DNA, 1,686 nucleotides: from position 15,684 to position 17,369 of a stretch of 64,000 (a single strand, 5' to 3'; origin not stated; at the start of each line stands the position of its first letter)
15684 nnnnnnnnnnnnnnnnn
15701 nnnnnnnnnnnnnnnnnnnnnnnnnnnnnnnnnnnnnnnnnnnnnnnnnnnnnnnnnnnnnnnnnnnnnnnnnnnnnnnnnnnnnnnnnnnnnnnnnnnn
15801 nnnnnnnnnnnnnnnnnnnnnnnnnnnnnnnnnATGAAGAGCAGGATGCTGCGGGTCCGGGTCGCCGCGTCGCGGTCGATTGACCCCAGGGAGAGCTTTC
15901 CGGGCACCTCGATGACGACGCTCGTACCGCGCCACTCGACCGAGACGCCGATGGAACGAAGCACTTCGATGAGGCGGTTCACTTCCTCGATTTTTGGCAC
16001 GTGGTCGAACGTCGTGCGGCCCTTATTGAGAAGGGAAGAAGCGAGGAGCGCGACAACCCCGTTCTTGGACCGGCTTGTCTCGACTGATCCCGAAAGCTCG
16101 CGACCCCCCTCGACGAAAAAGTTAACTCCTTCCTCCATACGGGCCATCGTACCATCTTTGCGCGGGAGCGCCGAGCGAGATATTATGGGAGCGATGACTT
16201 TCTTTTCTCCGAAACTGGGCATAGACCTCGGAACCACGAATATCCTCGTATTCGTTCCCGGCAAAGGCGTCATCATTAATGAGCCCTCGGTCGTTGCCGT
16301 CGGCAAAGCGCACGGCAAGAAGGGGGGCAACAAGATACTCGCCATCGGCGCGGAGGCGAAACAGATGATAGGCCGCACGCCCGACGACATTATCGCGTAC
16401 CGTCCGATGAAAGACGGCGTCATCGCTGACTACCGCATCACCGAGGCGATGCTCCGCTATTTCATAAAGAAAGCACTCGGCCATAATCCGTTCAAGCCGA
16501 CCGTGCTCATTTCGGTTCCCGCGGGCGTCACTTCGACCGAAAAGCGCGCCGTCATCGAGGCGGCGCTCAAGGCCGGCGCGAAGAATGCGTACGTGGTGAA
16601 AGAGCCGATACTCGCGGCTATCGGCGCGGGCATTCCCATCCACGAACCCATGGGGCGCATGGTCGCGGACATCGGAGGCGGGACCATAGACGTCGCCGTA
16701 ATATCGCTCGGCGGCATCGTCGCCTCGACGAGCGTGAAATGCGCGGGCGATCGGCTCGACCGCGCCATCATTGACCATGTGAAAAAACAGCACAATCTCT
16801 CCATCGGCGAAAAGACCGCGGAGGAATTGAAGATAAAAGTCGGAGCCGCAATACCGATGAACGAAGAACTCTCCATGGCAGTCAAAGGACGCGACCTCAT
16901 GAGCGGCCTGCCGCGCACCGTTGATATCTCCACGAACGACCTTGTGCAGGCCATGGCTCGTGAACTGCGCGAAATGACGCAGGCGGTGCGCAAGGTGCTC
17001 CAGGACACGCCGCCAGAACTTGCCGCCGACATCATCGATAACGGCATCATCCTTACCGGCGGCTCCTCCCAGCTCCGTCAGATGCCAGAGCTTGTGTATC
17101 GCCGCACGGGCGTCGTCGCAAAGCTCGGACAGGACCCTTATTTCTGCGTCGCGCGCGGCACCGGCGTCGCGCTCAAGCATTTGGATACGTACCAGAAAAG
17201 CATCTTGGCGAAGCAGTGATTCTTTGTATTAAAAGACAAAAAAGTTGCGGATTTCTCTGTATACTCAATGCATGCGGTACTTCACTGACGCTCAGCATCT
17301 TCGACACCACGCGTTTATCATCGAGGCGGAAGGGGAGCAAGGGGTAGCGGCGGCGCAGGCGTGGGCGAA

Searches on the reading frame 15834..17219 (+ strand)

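Call 16: search_protein_families(library=pfam, proteins=[window:15834-17219:+], max_evalue=0.001)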
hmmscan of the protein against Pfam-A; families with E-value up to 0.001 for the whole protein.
window:15834-17219:+ (461 aa): 4 families
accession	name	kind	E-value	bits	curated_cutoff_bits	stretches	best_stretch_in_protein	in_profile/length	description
PF06723.19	MreB_Mbl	-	4.8e-126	420.5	27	1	127-454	3-326/327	MreB/Mbl protein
PF00012.26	HSP70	-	5.6e-14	51.7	20.6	1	223-445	135-370/599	Hsp70 protein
PF00022.25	Actin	-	9.5e-12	44.6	27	1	158-319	36-190/410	Actin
PF14450.12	FtsA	-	1.1e-10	42.4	31.8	1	277-440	2-125/127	Cell division protein FtsA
